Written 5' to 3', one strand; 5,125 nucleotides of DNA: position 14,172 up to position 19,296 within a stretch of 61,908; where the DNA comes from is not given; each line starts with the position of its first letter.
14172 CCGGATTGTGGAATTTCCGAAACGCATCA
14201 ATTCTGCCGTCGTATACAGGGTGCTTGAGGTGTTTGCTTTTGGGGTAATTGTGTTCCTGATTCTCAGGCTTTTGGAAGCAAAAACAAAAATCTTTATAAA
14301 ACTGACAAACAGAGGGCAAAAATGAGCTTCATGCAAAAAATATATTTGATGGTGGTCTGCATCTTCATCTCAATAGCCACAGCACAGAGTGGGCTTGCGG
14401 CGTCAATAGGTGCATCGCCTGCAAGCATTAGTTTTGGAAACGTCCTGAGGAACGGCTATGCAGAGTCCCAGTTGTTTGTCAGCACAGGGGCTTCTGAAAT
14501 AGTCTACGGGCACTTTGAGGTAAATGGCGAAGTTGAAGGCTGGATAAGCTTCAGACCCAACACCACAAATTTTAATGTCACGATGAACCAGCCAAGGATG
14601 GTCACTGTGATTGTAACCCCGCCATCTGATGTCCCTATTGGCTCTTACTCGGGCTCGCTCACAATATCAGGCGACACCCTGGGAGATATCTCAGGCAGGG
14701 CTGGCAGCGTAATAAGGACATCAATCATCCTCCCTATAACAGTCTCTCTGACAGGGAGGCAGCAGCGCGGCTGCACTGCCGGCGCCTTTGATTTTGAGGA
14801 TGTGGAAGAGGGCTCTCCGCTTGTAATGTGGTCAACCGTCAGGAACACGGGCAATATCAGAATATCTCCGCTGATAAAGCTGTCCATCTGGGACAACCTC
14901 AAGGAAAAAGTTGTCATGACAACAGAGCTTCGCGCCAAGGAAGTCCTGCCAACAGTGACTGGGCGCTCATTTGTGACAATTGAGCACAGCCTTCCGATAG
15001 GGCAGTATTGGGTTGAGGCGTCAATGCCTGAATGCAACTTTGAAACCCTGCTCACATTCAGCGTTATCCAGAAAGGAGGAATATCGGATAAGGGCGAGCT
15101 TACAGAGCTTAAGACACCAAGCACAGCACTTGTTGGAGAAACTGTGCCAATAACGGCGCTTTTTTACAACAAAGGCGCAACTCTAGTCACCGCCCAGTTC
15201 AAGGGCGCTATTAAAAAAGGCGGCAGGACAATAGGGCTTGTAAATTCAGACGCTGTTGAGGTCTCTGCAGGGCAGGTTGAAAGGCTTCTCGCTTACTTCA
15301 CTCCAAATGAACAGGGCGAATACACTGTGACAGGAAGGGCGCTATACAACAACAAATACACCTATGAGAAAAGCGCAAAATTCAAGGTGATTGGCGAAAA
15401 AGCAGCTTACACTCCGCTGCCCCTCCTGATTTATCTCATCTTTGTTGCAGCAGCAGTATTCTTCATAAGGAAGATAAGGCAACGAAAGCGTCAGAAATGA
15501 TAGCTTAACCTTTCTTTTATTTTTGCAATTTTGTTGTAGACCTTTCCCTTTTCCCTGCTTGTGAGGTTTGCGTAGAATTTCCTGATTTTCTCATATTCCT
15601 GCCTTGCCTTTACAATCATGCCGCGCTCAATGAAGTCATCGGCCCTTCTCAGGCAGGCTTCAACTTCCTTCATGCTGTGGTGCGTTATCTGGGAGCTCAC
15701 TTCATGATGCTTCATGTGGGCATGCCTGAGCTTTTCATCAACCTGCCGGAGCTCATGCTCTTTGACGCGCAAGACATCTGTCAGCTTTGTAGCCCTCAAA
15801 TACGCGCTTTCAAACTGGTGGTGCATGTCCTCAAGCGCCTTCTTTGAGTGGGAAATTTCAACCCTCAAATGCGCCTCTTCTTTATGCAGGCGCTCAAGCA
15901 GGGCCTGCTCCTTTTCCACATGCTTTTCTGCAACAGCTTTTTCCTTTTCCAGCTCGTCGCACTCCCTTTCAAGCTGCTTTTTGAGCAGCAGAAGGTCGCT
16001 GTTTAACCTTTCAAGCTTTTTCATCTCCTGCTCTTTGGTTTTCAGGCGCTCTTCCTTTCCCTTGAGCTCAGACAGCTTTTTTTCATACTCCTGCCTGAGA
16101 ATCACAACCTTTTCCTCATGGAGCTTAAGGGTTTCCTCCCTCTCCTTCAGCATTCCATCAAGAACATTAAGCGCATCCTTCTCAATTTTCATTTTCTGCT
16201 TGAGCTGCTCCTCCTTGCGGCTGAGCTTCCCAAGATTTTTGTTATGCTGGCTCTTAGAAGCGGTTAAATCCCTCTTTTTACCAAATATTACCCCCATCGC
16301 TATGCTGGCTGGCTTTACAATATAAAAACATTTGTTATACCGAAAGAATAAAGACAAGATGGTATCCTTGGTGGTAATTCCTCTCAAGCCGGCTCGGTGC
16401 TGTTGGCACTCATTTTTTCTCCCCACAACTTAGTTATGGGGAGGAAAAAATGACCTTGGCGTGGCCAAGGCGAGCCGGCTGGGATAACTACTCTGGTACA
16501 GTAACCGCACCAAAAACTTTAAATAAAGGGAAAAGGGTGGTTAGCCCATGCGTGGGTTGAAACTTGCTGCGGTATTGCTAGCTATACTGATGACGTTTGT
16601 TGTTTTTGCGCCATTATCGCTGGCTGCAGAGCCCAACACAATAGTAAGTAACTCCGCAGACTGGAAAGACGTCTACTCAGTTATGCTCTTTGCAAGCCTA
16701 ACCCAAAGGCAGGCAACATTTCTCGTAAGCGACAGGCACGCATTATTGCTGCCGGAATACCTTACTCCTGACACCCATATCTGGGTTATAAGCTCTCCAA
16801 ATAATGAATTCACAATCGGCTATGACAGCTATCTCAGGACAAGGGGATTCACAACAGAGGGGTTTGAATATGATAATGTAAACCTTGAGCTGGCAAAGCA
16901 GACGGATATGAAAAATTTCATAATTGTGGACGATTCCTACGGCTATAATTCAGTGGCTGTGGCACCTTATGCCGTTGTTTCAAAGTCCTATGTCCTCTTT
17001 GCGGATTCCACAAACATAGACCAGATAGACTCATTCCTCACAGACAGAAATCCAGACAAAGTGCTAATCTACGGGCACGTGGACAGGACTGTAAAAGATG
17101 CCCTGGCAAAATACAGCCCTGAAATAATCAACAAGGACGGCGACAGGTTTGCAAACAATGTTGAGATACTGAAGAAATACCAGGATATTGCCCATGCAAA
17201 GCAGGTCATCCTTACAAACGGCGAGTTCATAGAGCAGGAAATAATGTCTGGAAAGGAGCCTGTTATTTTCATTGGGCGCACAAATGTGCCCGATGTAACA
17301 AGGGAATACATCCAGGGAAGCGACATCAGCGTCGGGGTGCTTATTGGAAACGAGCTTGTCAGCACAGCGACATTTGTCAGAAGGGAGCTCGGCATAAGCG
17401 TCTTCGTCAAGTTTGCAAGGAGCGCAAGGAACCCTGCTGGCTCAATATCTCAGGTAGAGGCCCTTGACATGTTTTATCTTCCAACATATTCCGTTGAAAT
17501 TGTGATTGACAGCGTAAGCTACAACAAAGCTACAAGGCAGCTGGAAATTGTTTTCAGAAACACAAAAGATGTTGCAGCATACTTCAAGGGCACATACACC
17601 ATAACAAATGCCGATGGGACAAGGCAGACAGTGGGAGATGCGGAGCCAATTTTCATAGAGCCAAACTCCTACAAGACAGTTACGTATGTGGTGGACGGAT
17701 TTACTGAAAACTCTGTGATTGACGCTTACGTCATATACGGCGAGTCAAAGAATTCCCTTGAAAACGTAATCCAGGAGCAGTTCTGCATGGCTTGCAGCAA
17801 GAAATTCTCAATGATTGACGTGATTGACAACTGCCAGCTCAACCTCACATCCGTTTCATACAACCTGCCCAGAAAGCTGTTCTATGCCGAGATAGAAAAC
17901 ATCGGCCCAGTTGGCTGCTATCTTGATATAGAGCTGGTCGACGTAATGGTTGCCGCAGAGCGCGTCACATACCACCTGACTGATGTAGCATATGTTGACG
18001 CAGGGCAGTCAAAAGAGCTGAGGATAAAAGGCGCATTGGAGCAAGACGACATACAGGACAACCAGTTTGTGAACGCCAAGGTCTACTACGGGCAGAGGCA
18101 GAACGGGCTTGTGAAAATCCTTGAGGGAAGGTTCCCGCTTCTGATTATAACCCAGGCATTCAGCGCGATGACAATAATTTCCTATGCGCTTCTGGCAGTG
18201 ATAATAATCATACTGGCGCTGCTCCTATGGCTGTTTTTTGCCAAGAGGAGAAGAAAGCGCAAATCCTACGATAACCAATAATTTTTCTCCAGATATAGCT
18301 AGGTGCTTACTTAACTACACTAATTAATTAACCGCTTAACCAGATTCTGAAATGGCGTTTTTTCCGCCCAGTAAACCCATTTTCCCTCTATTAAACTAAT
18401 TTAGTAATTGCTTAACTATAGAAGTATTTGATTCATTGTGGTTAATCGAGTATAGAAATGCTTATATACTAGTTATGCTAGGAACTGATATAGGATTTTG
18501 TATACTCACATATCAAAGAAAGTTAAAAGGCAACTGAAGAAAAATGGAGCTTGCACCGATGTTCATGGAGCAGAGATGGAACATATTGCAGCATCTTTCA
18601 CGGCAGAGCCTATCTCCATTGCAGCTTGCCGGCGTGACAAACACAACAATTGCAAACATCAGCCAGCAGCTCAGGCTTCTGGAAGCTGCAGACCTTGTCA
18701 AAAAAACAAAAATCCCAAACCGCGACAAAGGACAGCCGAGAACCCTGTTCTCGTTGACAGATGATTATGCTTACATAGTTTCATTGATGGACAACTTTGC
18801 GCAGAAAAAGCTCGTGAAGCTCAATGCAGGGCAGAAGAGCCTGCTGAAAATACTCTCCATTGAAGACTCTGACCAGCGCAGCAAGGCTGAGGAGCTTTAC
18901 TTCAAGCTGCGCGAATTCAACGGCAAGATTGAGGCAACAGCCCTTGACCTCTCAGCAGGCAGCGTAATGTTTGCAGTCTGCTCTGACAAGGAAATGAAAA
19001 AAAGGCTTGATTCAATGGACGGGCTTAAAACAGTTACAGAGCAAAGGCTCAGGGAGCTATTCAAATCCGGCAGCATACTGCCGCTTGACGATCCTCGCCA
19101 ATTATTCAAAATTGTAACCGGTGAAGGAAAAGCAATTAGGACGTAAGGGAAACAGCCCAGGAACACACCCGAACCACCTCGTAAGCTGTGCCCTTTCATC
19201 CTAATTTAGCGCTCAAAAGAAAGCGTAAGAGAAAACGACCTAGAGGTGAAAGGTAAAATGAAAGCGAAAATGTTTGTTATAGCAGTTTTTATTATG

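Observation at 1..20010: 20-kb island of modular, operon-packed surface glycoproteins bracketed by family-A paralogs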

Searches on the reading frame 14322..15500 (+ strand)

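Call 5: search_protein_families(library=pfam, max_evalue=0.01, proteins=[window:14322-15500:+])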
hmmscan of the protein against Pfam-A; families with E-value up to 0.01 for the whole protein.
window:14322-15500:+ (392 aa): 1 family
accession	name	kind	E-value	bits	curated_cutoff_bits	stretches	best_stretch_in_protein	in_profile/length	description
PF11896.14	GlgE_dom_N_S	-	0.00085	20.1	25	1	265-356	17-102/179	Alpha-1,4-glucan:maltose-1-phosphate maltosyltransferase, domain N/S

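Call 7: search_protein_families(library=ncbifam, max_evalue=0.01, proteins=[window:14322-15500:+])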
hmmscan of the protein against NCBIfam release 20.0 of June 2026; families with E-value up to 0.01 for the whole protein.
window:14322-15500:+ (392 aa): 0 families

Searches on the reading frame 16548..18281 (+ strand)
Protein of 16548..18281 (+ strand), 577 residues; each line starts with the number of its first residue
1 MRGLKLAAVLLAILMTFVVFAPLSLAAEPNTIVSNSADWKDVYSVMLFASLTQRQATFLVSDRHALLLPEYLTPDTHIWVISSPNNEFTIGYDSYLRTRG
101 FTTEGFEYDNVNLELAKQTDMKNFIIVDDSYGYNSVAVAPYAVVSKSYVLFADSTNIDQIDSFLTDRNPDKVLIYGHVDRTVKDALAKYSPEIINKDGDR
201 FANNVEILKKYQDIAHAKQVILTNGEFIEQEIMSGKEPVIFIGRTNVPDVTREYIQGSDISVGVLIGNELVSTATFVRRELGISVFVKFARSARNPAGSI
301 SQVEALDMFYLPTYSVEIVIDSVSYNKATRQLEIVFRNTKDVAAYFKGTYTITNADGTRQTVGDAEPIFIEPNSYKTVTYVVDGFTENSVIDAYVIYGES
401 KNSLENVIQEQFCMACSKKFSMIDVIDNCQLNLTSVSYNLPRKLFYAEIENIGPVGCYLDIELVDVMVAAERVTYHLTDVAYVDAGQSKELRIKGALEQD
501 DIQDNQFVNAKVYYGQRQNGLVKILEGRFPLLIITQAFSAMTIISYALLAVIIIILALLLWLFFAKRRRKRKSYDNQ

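Call 5: search_protein_families(library=pfam, max_evalue=0.01, proteins=[window:16548-18281:+])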
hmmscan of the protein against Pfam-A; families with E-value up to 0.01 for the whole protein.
window:16548-18281:+ (577 aa): 0 families

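Call 7: search_protein_families(library=ncbifam, max_evalue=0.01, proteins=[window:16548-18281:+])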
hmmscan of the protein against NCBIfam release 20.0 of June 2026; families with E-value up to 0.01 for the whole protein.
window:16548-18281:+ (577 aa): 0 families

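Call 64: search_solved_structures(query=window:16548-18281:+, max_evalue=1)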
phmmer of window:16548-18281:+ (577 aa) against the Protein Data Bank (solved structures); distinct sequences matched with E-value up to 1: 1.
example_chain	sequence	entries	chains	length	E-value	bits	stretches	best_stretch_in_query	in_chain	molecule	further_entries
3pvs_A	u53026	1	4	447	0.44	12.7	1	142-216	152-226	Replication-associated recombination protein A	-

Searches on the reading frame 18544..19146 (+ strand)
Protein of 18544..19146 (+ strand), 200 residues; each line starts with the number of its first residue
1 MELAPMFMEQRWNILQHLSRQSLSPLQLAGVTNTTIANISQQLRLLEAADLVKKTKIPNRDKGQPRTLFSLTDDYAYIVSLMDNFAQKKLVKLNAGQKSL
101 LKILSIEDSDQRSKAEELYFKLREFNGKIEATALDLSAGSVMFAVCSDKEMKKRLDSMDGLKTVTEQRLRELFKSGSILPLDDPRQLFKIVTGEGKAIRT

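Call 5: search_protein_families(library=pfam, max_evalue=0.01, proteins=[window:18544-19146:+])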
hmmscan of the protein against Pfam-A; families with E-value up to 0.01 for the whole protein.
window:18544-19146:+ (200 aa): 4 families
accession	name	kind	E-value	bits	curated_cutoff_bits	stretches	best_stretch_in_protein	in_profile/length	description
PF12840.13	HTH_20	-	4.6e-06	27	27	1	13-54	8-50/51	Helix-turn-helix domain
PF01022.26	HTH_5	-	7e-05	23.1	22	1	10-54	3-47/47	Bacterial regulatory protein, arsR family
PF13601.12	HTH_34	-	0.00079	20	27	1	20-73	12-63/80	Winged helix DNA-binding domain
PF25212.1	HVO_A0114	-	0.0083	16.3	27.6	0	3-56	16-70/84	HVO_A0114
